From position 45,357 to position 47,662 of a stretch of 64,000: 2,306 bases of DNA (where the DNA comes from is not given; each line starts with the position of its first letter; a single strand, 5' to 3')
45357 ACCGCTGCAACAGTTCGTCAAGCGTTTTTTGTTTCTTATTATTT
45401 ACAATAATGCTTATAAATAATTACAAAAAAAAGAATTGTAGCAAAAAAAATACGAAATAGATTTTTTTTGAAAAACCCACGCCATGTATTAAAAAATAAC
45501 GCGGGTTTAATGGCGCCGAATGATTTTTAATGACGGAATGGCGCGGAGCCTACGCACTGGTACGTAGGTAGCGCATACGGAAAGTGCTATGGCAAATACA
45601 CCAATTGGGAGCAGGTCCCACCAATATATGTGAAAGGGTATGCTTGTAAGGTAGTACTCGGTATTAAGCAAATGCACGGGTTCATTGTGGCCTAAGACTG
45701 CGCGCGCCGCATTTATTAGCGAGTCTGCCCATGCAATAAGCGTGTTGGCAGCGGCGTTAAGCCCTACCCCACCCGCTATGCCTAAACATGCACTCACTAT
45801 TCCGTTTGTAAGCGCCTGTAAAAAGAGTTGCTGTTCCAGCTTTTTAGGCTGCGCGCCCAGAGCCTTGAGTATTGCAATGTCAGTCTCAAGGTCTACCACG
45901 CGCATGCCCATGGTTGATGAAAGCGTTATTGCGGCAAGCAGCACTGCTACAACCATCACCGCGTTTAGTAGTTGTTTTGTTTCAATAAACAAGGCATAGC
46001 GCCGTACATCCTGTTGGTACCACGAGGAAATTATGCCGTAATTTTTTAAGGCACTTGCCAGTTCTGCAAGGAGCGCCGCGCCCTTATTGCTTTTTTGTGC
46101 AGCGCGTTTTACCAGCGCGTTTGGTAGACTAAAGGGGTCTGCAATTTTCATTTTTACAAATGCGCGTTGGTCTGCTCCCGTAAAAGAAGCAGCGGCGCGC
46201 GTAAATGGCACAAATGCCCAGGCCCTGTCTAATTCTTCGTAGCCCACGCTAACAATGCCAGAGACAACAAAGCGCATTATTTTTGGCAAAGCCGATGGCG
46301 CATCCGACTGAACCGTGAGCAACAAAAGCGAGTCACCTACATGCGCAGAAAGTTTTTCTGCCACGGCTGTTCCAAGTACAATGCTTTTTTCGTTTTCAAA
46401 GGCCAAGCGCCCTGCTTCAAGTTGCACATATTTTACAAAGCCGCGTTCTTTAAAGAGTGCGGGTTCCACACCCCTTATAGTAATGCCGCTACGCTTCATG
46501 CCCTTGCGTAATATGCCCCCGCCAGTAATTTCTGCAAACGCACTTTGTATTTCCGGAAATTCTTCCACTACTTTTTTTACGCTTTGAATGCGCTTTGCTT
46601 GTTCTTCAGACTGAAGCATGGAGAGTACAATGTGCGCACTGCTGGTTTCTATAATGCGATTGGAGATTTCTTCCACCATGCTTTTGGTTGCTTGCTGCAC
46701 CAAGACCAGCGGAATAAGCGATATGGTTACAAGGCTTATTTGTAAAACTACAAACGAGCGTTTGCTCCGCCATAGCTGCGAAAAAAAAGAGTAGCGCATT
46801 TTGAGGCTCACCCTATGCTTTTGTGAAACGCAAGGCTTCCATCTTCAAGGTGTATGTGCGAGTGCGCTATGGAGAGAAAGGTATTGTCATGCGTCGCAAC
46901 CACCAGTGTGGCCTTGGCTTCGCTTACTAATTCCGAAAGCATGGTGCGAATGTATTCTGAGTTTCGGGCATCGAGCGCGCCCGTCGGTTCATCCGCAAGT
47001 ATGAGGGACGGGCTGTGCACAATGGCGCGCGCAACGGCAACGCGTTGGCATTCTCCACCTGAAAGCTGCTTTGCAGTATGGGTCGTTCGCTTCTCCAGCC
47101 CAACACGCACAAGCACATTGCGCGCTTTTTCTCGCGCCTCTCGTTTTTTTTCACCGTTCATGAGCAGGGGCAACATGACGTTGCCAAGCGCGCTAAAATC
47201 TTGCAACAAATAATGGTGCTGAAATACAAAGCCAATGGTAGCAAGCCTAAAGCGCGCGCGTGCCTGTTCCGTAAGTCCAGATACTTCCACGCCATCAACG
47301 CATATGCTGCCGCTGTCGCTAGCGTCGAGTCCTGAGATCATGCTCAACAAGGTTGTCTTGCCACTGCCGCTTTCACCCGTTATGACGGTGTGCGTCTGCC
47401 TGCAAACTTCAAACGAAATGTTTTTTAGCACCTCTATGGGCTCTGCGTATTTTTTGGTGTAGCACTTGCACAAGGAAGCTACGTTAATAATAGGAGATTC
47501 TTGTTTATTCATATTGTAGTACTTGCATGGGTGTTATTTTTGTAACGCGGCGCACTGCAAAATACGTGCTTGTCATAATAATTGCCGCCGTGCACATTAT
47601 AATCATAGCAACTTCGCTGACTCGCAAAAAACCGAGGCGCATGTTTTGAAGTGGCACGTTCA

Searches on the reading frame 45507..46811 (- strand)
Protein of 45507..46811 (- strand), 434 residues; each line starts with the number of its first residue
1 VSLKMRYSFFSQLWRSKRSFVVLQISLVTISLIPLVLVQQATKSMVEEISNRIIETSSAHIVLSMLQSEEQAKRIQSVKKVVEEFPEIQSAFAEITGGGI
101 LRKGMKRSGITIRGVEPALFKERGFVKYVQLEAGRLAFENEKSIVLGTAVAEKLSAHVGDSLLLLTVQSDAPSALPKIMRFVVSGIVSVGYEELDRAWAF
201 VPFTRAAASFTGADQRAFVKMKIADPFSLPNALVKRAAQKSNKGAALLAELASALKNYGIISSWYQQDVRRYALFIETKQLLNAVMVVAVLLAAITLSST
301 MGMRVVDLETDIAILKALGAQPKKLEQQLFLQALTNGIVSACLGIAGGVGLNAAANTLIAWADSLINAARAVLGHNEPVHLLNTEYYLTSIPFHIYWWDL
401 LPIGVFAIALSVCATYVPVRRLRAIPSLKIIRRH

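Call 18: find_related_loci(query=window:45507-46811:-, collection=genome_contigs, flank=10000)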
Query window:45507-46811:- (434 aa) in genome_contigs; peptide patterns used: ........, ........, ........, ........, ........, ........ (x = any residue, [..] = any of these).
109 stretches matched a pattern; 2 encode a relative of the query (tblastn E <= 1e-3); 1 distinct loci.
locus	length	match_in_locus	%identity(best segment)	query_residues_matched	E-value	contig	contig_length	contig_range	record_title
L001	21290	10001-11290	68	5-434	0e+0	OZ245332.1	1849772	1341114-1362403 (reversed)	MAG: Spirochaetia bacterium isolate 9a5edd4f-5842-410c-be10-895bce1eb346 genome assembly, chromosome: 1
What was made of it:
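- Closest known: Treponema pallidum poly-G tracts. Different: The organism is only distantly related: its best neighbour-gene match is 68% identity to a Spirochaetia MAG (call 18).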

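Call 57: list_cluster_members(proteins=[P0011, window:45507-46811:-, window:36803-37513:+, window:35691-36698:-, window:34318-35301:-, window:47505-48770:-, window:51405-52928:-, window:33277-34149:-, window:20938-23088:-, window:8549-10684:-])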
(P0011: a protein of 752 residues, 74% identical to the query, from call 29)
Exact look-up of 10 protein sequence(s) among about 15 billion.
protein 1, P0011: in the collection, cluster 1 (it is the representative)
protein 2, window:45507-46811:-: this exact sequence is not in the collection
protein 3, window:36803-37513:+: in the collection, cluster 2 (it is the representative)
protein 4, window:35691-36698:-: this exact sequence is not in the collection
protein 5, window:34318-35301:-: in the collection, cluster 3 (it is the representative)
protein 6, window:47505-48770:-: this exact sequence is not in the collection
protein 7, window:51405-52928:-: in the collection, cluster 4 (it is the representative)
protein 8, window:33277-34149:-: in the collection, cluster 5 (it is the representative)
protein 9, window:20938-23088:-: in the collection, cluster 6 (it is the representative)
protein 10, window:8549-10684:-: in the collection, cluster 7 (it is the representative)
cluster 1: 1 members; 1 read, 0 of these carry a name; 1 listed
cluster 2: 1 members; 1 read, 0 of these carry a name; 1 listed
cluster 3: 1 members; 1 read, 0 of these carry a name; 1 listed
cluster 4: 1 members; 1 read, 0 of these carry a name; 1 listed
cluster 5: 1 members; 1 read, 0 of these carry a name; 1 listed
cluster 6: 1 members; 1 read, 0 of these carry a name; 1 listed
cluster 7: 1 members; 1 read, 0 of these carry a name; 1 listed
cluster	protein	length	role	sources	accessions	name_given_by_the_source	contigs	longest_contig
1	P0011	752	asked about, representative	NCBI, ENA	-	-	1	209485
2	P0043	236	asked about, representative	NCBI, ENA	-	-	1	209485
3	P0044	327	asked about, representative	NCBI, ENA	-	-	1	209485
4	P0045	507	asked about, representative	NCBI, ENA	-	-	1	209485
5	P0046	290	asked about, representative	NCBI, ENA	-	-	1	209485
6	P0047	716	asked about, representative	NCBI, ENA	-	-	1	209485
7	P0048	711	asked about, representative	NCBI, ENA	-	-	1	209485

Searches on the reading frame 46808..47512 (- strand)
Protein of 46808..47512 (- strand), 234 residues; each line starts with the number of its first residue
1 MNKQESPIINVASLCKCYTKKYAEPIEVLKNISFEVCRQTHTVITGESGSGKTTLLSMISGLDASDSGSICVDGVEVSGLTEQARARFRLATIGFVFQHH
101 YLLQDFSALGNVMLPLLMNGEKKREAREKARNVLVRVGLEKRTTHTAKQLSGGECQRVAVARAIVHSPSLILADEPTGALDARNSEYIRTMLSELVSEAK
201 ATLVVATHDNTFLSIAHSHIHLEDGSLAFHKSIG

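Call 21: list_cluster_members(proteins=[P0001, P0002, window:46808-47512:-, window:50462-51334:-, window:37750-40557:-, window:40645-42954:-])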
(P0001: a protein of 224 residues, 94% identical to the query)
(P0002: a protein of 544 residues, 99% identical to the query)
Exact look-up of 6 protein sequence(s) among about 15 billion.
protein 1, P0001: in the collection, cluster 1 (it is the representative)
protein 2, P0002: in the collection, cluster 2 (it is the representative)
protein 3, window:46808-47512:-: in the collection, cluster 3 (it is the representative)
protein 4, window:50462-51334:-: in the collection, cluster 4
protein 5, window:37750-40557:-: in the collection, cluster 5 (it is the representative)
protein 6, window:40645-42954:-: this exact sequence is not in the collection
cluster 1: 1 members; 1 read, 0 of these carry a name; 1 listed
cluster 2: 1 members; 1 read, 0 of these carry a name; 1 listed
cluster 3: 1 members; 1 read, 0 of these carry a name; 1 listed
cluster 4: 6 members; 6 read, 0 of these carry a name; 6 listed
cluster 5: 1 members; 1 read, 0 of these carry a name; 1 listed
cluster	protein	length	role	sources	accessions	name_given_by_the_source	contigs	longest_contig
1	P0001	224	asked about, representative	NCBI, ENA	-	-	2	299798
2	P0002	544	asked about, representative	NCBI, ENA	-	-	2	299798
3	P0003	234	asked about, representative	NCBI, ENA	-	-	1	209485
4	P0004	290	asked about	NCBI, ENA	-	-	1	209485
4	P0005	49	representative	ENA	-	-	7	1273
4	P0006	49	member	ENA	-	-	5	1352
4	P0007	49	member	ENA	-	-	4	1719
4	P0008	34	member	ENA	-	-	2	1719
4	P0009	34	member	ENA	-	-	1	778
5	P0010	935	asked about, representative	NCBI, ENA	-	-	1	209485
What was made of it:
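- On SSR-mediated translational phase-variable (contingency) locus: No sister genomes exist: every window protein checked is a singleton at 90% identity (calls 21, 57). The only hint is that identical G7-derived ORFs occur on a second contig (call 21).
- The two fragments that carry the G7 tail and the deletion tail occur with identical sequence on a second contig (call 21). The same G7-derived protein sequence occurs on two contigs (call 21). A second identical copy of its 5' 2.3 kb may exist (call 21), which favours mis-mapped polishing.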

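Call 22: find_encoding_contigs(protein=P0010, flank=10000, max_places=10)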
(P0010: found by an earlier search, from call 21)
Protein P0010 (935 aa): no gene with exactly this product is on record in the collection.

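Call 23: find_encoding_contigs(protein=P0004, flank=10000, max_places=10)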
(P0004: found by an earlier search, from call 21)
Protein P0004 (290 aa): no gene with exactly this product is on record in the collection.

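Call 29: find_homologous_proteins(query=P0010, max_evalue=0.001)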
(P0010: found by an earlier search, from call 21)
Query P0010 (935 aa): 3 proteins with E <= 0.001 among 8000 candidates.
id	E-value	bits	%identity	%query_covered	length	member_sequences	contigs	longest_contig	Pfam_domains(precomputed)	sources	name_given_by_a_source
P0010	0.0e+0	2062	100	100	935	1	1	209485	-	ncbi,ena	-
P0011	0.0e+0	1228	74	59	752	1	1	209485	-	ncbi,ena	-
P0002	5.8e-148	513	57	42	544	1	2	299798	-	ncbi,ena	-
